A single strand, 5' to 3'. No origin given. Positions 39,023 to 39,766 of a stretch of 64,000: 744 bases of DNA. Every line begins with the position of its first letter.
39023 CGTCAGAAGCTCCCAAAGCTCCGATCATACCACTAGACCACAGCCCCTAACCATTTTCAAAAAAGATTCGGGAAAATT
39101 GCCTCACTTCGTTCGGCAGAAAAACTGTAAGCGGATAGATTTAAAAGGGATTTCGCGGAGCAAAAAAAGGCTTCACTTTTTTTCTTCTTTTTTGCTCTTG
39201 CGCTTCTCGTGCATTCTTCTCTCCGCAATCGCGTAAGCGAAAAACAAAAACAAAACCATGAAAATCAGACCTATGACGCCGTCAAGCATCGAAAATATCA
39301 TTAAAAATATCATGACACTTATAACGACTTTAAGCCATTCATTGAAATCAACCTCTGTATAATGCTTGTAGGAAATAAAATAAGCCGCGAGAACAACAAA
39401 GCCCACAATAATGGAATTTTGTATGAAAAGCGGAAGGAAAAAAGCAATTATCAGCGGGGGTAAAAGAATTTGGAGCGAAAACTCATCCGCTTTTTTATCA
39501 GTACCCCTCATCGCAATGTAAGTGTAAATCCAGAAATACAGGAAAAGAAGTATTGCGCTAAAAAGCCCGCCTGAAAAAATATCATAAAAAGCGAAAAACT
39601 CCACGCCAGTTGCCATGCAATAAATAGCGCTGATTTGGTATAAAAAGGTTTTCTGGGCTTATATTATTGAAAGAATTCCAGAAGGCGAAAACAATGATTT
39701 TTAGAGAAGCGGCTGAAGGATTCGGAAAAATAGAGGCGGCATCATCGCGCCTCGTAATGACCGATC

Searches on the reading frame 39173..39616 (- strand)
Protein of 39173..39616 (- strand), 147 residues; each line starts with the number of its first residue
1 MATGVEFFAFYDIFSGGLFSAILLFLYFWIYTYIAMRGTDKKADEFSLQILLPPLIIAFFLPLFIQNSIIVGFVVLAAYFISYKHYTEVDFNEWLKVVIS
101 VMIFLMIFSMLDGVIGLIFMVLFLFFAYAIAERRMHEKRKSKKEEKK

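Call 67: search_protein_families(library=pfam, proteins=[window:39173-39616:-], max_evalue=0.01)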
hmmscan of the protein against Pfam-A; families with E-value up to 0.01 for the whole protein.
window:39173-39616:- (147 aa): 1 family
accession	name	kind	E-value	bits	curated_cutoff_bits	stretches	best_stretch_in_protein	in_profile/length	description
PF07214.17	DUF1418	-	0.002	18.4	22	1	69-146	15-91/94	Protein of unknown function (DUF1418)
